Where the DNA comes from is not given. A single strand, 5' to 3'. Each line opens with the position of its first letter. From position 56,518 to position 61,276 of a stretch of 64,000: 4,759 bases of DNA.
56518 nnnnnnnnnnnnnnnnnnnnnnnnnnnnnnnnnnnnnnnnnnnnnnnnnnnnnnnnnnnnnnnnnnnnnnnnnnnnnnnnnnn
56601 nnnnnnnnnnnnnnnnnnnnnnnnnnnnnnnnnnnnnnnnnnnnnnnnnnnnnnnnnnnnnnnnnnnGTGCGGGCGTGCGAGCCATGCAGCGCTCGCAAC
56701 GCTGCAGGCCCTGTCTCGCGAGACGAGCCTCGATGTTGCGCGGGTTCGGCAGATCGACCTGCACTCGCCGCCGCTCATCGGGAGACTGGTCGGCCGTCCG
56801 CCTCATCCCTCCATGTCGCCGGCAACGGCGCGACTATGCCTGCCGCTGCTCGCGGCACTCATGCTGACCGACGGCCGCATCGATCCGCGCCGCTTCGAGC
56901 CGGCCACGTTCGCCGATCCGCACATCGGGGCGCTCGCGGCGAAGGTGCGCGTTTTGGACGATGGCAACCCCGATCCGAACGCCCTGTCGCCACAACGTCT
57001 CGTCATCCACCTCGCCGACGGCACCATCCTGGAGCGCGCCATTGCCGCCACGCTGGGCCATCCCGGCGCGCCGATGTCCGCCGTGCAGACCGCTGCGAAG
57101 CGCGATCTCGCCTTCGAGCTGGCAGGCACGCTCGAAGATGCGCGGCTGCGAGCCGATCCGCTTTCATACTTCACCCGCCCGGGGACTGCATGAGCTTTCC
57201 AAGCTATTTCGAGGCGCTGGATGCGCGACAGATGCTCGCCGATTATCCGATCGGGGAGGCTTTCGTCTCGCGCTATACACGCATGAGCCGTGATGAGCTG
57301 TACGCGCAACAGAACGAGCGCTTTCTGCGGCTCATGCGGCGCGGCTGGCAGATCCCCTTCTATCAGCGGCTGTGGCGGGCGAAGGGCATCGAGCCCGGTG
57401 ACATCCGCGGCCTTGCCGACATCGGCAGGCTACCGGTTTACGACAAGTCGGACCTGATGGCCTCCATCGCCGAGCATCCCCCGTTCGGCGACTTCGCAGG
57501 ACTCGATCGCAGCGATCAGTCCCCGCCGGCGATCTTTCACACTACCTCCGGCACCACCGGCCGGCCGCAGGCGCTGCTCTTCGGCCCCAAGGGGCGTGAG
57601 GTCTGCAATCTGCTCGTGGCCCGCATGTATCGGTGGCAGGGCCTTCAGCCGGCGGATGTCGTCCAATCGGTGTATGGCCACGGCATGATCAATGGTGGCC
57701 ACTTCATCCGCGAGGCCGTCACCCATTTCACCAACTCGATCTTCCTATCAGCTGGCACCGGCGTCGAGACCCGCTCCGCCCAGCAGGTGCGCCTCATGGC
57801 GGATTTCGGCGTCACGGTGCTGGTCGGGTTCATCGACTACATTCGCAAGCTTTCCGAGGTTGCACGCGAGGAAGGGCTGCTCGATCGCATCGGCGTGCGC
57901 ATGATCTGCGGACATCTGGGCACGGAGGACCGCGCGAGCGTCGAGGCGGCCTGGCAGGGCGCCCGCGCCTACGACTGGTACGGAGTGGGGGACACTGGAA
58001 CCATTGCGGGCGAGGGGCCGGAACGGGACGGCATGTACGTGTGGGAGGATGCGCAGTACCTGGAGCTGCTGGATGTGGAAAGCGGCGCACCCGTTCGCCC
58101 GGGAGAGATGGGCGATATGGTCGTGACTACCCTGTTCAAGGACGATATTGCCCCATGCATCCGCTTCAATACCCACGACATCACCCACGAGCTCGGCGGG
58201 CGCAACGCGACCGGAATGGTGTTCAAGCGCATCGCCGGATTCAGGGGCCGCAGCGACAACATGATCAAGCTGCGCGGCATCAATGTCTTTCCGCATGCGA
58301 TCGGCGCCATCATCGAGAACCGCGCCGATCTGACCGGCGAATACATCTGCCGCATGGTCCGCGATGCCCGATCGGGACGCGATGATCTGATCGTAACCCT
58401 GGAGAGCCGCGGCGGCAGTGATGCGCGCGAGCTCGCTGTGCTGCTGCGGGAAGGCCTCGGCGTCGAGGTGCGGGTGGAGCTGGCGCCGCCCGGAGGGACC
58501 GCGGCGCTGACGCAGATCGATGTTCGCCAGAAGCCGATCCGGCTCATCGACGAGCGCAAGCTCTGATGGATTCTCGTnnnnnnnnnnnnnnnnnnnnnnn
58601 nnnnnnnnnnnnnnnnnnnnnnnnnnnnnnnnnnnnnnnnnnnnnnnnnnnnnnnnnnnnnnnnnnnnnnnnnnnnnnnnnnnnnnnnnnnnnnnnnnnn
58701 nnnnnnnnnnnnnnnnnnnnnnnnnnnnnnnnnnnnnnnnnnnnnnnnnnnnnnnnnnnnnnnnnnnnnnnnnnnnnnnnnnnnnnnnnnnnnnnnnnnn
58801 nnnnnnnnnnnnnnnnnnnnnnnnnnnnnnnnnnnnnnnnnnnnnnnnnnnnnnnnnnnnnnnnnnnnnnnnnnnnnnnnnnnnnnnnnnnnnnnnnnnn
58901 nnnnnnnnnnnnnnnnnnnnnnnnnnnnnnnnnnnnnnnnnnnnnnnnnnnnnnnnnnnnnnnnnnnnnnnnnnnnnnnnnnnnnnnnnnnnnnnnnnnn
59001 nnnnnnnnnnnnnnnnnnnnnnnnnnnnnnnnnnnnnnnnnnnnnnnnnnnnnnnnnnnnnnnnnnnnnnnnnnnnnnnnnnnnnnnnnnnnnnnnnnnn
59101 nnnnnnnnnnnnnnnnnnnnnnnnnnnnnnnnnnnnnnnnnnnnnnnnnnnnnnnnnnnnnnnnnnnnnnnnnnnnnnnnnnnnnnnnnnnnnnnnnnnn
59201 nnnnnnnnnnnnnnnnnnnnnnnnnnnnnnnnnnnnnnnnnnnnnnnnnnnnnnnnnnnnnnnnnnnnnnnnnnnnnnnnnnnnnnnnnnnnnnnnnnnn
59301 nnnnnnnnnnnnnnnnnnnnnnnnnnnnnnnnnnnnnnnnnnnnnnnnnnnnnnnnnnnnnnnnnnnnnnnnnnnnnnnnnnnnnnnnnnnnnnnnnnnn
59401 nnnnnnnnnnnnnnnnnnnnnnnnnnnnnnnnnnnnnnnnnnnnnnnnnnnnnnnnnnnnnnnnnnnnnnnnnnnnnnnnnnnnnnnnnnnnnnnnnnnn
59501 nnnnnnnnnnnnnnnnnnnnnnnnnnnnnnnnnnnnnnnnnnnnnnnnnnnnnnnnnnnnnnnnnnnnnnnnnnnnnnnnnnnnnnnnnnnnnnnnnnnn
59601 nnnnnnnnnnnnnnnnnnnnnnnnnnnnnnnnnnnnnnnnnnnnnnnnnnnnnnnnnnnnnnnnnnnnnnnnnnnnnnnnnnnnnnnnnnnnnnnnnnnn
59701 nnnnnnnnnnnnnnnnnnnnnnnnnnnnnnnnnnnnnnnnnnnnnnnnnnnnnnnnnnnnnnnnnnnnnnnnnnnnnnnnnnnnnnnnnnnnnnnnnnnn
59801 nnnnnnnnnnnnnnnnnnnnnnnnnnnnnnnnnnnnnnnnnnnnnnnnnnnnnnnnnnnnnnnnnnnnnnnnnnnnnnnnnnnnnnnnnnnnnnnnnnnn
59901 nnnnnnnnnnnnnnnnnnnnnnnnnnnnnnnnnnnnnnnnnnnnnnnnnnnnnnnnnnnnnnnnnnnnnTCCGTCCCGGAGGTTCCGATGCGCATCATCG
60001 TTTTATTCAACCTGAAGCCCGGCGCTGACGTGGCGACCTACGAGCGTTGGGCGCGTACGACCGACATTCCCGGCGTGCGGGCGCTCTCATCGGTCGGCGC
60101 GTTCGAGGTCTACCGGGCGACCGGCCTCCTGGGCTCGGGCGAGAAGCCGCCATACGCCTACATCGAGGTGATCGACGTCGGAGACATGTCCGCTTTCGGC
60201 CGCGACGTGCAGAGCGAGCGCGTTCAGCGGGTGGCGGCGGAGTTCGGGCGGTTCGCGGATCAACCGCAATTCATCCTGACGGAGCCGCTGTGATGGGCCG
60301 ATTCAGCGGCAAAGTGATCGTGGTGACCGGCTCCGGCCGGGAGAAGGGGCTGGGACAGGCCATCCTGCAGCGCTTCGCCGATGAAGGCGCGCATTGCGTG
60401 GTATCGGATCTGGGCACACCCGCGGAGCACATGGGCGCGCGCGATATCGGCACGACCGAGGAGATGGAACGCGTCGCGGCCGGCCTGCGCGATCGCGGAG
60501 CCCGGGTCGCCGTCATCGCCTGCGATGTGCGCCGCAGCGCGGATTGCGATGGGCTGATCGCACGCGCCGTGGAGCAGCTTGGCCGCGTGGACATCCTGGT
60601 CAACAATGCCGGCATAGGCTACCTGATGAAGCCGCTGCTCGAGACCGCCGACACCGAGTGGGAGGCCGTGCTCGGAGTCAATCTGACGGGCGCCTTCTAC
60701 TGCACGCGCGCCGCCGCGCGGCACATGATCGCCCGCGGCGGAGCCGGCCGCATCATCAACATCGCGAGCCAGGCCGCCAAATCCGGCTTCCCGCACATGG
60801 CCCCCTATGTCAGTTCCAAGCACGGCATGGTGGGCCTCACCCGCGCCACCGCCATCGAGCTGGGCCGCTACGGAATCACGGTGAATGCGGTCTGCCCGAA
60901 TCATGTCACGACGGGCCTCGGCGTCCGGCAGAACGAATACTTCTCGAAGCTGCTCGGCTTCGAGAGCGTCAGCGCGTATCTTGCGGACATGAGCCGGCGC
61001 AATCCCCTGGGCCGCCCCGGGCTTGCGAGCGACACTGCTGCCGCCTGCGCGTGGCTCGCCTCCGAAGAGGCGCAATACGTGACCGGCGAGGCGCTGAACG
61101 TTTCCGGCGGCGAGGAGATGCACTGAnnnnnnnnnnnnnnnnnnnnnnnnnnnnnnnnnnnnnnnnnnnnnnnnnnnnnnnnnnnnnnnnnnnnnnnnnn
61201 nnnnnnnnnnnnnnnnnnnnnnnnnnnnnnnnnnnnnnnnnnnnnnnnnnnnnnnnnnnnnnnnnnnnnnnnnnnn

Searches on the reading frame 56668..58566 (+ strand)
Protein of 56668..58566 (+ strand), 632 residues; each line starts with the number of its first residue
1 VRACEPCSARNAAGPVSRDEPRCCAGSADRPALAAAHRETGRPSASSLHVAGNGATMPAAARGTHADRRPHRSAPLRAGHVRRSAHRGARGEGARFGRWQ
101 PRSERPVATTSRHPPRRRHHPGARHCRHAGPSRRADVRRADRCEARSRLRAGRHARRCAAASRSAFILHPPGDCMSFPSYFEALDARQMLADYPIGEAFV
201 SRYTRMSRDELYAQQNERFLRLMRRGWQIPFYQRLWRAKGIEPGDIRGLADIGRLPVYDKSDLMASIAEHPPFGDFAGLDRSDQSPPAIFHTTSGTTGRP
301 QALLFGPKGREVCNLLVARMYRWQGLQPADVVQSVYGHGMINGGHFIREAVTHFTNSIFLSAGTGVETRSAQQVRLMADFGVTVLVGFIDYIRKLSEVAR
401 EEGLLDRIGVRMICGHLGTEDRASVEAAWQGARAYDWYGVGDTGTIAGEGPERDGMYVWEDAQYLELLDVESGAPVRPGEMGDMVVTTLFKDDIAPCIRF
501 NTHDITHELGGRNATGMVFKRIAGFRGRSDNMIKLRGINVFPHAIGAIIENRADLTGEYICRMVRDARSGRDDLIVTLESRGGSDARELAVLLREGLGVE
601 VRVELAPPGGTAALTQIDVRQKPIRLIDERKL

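Call 10: search_protein_families(library=pfam, proteins=[window:56668-58566:+])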
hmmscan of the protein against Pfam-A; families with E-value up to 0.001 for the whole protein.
window:56668-58566:+ (632 aa): 2 families
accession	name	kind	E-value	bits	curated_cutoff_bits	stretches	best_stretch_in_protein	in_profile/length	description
PF14535.12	AMP-binding_C_2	-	2.2e-05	25.1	25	1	537-630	1-96/96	AMP-binding enzyme C-terminal domain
PF00501.34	AMP-binding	-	0.00045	19.6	29.9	1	282-486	159-374/384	AMP-binding enzyme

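Call 25: search_protein_families(library=ncbifam, proteins=[window:56668-58566:+], max_evalue=0.00001)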
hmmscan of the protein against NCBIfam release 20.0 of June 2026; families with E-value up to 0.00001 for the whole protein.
window:56668-58566:+ (632 aa): 6 families
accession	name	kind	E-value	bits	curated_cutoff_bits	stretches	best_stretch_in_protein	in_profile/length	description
NF041878.1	paak_haloarch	equivalog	2.8e-47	161.3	700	1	203-589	5-385/427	phenylacetate--CoA ligase PaaK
TIGR02155.1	PA_CoA_ligase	equivalog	2.6e-45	154.7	646.3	1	205-584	2-370/422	phenylacetate--CoA ligase PaaK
NF053551.1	FlxY_rubin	equivalog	9e-26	90.5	520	1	427-630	224-424/424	flexirubin biosynthesis putative acyl-CoA ligase FlxY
NF045666.1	DVU1553_fam_AMP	equivalog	8e-21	74.4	300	1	204-528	16-330/331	DVU_1553 family AMP-dependent CoA ligase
TIGR03335.1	F390_ftsA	equivalog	5.3e-19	68.2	458.7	1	206-580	9-382/445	coenzyme F390 synthetase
NF041217.1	BagE_FevW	exception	4.6e-13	48.9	800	1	208-610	10-391/424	bagremycin/ferroverdin synthetase BagE/FevW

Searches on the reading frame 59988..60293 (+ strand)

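Call 67: search_protein_families(library=pfam, proteins=[window:59988-60293:+], max_evalue=0.01)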
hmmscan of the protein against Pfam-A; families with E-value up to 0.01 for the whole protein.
window:59988-60293:+ (101 aa): 1 family
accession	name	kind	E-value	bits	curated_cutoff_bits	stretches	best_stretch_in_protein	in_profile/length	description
PF11639.14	HapK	-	2e-10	41.5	25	1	3-91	4-88/104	REDY-like protein HapK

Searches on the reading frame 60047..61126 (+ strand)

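Call 67: search_protein_families(library=pfam, proteins=[window:60047-61126:+], max_evalue=0.01)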
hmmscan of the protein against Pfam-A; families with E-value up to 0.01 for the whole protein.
window:60047-61126:+ (359 aa): 4 families
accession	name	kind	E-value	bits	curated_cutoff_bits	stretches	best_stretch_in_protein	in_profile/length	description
PF13561.12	adh_short_C2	-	1.5e-54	185.6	27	1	97-355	3-234/236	Enoyl-(Acyl carrier protein) reductase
PF00106.31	adh_short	-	3.6e-51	173.9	26.6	1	89-294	1-189/195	short chain dehydrogenase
PF08659.16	KR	-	7.6e-08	32.9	22.6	1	99-225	9-125/180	KR domain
PF23441.1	SDR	-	3.6e-05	23.7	27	1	139-291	48-198/258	SDR-like rossmann domain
